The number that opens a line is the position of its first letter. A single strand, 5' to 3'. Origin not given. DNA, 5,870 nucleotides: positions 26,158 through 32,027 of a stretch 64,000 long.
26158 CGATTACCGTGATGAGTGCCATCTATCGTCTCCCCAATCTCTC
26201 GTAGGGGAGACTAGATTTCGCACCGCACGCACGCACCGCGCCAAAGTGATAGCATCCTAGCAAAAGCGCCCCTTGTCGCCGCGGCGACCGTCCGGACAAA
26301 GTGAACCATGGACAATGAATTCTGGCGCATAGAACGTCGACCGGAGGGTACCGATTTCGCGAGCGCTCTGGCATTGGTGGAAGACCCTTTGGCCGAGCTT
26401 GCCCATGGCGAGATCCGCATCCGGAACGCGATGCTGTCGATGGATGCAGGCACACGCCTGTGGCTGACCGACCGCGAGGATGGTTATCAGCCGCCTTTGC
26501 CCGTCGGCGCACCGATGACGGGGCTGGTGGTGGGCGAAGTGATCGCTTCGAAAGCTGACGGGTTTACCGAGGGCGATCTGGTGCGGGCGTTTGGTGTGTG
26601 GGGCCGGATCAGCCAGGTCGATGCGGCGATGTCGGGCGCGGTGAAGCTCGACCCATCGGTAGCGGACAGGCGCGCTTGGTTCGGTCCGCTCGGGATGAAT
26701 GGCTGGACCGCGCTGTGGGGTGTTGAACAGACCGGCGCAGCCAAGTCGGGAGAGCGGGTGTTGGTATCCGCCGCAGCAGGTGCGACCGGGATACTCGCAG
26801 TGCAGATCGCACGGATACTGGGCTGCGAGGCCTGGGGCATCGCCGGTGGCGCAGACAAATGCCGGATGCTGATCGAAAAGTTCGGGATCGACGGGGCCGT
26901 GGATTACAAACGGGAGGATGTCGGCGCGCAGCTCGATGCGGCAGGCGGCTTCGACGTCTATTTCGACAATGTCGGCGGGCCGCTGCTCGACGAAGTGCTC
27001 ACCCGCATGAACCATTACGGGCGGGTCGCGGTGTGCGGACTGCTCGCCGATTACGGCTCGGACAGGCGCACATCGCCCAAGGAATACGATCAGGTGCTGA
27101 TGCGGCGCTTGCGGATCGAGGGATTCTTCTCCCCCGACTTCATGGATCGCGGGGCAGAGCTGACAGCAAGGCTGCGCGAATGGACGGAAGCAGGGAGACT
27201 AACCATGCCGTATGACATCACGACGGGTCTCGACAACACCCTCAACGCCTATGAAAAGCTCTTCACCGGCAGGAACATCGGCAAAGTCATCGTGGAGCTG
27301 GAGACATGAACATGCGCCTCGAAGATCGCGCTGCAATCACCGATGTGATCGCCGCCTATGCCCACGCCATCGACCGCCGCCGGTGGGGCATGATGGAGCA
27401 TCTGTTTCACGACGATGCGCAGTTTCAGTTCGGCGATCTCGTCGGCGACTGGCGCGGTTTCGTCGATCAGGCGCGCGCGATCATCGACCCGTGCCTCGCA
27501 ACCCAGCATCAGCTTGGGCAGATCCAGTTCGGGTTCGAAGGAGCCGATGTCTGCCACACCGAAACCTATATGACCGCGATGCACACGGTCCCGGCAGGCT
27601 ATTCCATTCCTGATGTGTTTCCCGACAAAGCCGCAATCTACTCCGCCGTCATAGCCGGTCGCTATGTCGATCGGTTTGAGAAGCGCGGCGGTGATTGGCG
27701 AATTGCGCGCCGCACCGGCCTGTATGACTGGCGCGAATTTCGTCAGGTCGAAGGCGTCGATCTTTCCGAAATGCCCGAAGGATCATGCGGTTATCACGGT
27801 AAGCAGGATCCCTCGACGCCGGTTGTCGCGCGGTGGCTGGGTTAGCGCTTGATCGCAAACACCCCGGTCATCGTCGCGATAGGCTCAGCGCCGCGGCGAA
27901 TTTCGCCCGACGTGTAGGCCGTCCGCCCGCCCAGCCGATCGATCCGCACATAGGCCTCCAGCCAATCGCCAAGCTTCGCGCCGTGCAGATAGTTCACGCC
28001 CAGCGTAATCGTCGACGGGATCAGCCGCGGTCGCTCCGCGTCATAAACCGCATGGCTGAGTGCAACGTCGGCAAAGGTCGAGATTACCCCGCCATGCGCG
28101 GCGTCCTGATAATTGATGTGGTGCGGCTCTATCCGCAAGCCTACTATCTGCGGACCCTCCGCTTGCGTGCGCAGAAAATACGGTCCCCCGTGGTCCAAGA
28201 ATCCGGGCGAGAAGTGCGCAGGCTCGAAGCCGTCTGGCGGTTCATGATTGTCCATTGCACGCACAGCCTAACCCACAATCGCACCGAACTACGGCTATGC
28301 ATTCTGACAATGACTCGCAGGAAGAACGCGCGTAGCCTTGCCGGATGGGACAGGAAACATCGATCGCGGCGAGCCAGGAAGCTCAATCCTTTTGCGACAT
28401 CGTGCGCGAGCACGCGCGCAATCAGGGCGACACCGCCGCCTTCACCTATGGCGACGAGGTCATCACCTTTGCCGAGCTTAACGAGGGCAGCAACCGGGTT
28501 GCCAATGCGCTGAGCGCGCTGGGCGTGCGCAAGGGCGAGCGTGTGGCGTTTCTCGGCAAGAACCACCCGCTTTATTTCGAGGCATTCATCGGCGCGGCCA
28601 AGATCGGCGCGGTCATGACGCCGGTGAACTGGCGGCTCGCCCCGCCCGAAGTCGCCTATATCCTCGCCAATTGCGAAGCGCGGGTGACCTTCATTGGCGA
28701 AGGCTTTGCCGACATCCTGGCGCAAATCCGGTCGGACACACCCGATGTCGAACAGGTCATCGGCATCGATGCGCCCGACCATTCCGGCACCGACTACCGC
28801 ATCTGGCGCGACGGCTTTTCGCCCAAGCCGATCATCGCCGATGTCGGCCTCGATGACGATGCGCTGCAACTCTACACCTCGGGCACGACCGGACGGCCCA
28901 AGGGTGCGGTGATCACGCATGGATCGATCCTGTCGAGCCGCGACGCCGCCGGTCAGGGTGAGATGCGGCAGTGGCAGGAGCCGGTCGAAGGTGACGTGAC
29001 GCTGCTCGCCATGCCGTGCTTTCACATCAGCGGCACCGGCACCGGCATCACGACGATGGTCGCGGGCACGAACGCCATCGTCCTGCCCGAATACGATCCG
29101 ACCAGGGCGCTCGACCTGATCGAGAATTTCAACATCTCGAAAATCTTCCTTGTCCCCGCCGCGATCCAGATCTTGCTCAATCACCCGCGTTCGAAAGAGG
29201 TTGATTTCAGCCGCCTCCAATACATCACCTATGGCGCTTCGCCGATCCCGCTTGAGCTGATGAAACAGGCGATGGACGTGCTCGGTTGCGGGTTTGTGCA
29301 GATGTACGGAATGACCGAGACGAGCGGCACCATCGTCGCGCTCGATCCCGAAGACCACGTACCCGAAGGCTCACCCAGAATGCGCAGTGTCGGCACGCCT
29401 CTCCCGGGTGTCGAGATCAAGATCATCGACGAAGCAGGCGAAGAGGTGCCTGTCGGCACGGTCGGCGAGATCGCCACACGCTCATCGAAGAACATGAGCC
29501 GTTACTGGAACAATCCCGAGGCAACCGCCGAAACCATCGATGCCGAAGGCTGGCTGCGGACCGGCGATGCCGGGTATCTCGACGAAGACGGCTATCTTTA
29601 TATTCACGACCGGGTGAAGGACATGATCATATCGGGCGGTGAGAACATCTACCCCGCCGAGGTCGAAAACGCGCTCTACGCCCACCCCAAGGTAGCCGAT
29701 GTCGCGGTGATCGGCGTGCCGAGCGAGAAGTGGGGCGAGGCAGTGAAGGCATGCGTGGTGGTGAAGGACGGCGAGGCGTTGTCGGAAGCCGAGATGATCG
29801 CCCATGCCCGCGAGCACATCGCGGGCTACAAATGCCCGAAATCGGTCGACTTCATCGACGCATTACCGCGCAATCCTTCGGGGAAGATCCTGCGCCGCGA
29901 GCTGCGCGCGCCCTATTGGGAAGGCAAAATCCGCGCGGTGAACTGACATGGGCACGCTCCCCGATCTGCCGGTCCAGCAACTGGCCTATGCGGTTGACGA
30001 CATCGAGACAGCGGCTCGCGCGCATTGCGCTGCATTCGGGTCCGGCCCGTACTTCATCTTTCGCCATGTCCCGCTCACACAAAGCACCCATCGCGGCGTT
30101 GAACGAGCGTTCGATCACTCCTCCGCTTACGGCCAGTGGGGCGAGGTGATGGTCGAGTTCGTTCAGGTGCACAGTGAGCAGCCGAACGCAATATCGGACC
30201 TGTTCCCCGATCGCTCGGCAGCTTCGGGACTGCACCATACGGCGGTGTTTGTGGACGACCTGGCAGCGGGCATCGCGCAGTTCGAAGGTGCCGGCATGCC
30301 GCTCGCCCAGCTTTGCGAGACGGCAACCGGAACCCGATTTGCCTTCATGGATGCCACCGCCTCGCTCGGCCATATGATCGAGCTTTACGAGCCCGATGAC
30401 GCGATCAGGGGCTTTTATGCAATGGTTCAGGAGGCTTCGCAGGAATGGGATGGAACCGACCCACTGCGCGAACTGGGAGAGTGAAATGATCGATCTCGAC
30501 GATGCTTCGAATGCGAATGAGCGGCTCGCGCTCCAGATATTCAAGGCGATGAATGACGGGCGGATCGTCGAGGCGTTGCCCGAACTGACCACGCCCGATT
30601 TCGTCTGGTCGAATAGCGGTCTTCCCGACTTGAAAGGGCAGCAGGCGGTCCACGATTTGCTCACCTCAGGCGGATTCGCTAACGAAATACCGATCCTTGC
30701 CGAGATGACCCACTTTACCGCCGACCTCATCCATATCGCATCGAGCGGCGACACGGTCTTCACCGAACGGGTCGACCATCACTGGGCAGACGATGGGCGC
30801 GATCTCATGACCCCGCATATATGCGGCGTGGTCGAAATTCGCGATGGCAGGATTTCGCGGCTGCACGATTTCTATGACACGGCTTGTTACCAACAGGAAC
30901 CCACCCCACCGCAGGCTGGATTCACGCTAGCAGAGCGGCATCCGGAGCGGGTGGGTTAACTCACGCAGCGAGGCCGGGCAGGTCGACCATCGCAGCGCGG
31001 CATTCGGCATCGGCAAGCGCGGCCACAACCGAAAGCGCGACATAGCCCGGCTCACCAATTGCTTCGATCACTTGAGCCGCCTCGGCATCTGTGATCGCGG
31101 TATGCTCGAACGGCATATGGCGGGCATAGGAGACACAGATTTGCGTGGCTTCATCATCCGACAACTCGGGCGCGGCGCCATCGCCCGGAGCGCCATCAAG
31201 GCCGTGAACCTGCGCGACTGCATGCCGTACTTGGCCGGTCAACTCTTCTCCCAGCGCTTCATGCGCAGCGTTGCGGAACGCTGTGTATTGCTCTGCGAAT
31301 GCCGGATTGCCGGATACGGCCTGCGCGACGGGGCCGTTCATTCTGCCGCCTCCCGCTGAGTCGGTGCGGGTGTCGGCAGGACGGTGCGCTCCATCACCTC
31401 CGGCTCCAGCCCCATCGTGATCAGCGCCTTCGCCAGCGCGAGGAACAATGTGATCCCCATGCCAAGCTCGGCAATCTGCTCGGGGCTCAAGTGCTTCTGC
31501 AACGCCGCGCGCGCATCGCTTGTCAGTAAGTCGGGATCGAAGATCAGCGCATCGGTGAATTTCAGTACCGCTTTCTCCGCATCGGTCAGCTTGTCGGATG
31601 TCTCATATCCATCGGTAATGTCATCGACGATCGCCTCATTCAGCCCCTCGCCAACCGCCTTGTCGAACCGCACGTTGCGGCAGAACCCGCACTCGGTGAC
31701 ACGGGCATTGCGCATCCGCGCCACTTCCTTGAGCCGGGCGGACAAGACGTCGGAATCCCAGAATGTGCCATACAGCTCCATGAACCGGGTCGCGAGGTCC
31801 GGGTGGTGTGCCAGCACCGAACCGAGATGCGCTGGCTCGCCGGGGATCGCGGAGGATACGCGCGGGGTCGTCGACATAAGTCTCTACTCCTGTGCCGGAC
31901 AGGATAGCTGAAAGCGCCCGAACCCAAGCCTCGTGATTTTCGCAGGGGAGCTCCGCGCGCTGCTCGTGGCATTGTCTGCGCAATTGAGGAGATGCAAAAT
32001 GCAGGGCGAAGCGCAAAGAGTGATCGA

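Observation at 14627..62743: About 48-kb catabolic super-cluster for an unidentified hydrophobic (terpenoid/steroid/oxidised-lipid) substrate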

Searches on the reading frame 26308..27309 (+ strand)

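Call 7: search_protein_families(library=pfam, proteins=[window:26308-27309:+], max_evalue=0.001)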
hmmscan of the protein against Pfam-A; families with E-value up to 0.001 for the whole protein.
window:26308-27309:+ (333 aa): 3 families
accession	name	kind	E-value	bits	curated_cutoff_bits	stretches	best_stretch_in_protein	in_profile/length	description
PF16884.10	ADH_N_2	-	2.1e-25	89.2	31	1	6-108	3-104/108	N-terminal domain of oxidoreductase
PF00107.32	ADH_zinc_N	-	4.6e-17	62.6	31.8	1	160-277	2-116/129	Zinc-binding dehydrogenase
PF13602.12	ADH_zinc_N_2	-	1.3e-15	58.9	27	1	193-329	2-134/134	Zinc-binding dehydrogenase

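Call 37: search_protein_families(library=ncbifam, proteins=[window:26308-27309:+], max_evalue=1e-20)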
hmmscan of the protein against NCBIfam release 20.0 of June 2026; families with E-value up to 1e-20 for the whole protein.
window:26308-27309:+ (333 aa): 2 families
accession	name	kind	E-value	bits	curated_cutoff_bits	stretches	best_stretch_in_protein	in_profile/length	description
NF058644.1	CurcmRedCuraProt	equivalog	1.4e-73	247.9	440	1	8-332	5-334/336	NADPH-dependent curcumin/dihydrocurcumin reductase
TIGR02825.1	B4_12hDH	equivalog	2.4e-39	135.7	579.85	1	6-330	6-327/327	leukotriene B4 12-hydroxydehydrogenase/15-oxo-prostaglandin 13-reductase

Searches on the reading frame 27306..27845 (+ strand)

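Call 8: search_protein_families(library=pfam, proteins=[window:27306-27845:+], max_evalue=0.001)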
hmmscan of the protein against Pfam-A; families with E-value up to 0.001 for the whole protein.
window:27306-27845:+ (179 aa): 1 family
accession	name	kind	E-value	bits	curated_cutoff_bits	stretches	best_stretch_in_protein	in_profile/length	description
PF13577.12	SnoaL_4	-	2e-23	83.2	24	1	4-137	2-126/126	SnoaL-like domain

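Call 77: search_protein_families(library=ncbifam, proteins=[window:27306-27845:+], max_evalue=1e-10)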
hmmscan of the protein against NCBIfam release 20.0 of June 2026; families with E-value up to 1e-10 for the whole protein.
window:27306-27845:+ (179 aa): 0 families

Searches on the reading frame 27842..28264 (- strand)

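Call 8: search_protein_families(library=pfam, proteins=[window:27842-28264:-], max_evalue=0.001)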
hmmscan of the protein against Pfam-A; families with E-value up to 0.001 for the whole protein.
window:27842-28264:- (140 aa): 2 families
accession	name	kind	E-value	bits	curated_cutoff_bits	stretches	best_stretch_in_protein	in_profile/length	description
PF03061.28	4HBT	-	8.5e-14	52.1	20.6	1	56-125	4-73/79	Thioesterase superfamily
PF13622.12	4HBT_3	-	1.7e-05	25.4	24.3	1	53-136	8-82/83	Acyl-CoA thioesterase N-terminal domain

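Call 77: search_protein_families(library=ncbifam, proteins=[window:27842-28264:-], max_evalue=1e-10)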
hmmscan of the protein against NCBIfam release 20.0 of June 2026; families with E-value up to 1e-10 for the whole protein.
window:27842-28264:- (140 aa): 0 families

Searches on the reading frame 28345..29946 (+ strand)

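Call 8: search_protein_families(library=pfam, proteins=[window:28345-29946:+], max_evalue=0.001)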
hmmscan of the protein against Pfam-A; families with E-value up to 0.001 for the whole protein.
window:28345-29946:+ (533 aa): 2 families
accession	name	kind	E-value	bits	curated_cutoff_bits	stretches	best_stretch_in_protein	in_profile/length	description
PF00501.34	AMP-binding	-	1.3e-86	291.3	29.9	1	21-388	2-384/384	AMP-binding enzyme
PF13193.12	AMP-binding_C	-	1.6e-24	87.1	24.5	1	439-514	1-76/76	AMP-binding enzyme C-terminal domain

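Call 13: search_protein_families(library=ncbifam, proteins=[window:28345-29946:+], max_evalue=0.00001)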
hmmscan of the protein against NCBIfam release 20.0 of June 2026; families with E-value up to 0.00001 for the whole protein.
window:28345-29946:+ (533 aa): 107 families (the best 25 are shown)
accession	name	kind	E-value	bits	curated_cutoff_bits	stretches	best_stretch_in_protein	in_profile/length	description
NF004837.0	PRK06187.1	subfamily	1e-184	614.7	476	1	11-531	5-529/531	long-chain-fatty-acid--CoA ligase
NF006182.0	PRK08316.1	subfamily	6.4e-129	430.8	663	1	10-525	7-518/523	fatty acyl-CoA synthetase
NF005857.1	PRK07786.1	exception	1.5e-116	389.9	733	1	14-524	9-512/513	fatty-acid--CoA ligase FadD5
NF005676.0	PRK07470.1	equivalog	2.3e-115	386.3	774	1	7-522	13-527/544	acyl-CoA synthetase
NF005801.1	PRK07656.1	equivalog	1.9e-110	369.9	657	1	17-521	4-500/500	FadD3 family acyl-CoA ligase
NF009071.0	PRK12406.1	subfamily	1.4e-108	363.6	701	1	32-530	5-508/510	acyl-CoA synthetase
NF005307.0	PRK06839.1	equivalog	4.5e-106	355.4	748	1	21-520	9-489/496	o-succinylbenzoate--CoA ligase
NF006181.0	PRK08314.1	subfamily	2.7e-103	346.1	705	2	159-521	191-551/563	long-chain-fatty-acid--CoA ligase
NF009233.0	PRK12583.1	subfamily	7.5e-98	328.3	832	2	171-521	202-547/558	fatty acid CoA ligase family protein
NF052269.1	Staph_lig_FadD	equivalog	2.6e-97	326.2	650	1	37-521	25-490/499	long-chain-fatty-acid--CoA ligase FadD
NF004797.0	PRK06145.1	equivalog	4.3e-97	325.5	850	1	17-524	5-495/499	acyl-CoA synthetase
NF002966.0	PRK03640.1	equivalog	4.7e-97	325.6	556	1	22-522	10-478/483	o-succinylbenzoate--CoA ligase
NF004114.0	PRK05605.1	equivalog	2.6e-94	316.6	766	2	168-522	219-567/575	long-chain-fatty-acid--CoA ligase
NF005702.0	PRK07514.1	subfamily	2.2e-93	313.4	558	1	16-524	5-500/506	malonyl-CoA synthase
NF052580.1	Str24CoAsynCasG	equivalog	4.2e-93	312.5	750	1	12-521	39-547/548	steroid-24-oyl-CoA synthetase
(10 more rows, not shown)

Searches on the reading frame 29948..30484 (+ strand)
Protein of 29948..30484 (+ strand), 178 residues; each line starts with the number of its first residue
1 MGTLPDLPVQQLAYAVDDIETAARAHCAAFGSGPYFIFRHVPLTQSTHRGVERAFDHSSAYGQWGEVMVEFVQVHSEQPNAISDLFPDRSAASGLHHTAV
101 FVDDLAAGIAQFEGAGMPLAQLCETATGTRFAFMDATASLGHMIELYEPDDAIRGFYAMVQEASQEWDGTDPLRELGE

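Call 8: search_protein_families(library=pfam, proteins=[window:29948-30484:+], max_evalue=0.001)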
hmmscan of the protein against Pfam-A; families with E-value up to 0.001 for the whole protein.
window:29948-30484:+ (178 aa): 1 family
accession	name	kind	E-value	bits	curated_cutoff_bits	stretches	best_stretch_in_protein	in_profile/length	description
PF13669.12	Glyoxalase_4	-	6.1e-11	43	27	1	10-133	1-109/109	Glyoxalase/Bleomycin resistance protein/Dioxygenase superfamily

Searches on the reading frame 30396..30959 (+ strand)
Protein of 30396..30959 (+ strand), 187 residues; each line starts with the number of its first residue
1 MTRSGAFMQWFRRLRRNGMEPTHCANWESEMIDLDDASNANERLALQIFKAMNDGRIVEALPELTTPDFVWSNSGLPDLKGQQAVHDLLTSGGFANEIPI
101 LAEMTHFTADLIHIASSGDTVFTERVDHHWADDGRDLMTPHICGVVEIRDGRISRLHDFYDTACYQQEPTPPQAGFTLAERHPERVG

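Call 8: search_protein_families(library=pfam, proteins=[window:30396-30959:+], max_evalue=0.001)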
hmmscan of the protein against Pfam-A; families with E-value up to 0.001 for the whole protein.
window:30396-30959:+ (187 aa): 2 families
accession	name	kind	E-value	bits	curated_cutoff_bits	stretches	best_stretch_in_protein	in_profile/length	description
PF12680.13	SnoaL_2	-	2.3e-09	38.2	27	1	47-155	3-101/102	SnoaL-like domain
PF07858.18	LEH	-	1.5e-08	35.4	24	1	48-162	10-113/122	Limonene-1,2-epoxide hydrolase catalytic domain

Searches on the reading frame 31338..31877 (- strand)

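Call 8: search_protein_families(library=pfam, proteins=[window:31338-31877:-], max_evalue=0.001)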
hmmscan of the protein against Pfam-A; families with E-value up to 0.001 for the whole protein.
window:31338-31877:- (179 aa): 1 family
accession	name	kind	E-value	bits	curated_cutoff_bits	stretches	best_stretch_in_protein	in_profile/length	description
PF02627.25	CMD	-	1.1e-05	25.7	23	0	26-88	1-63/84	Carboxymuconolactone decarboxylase family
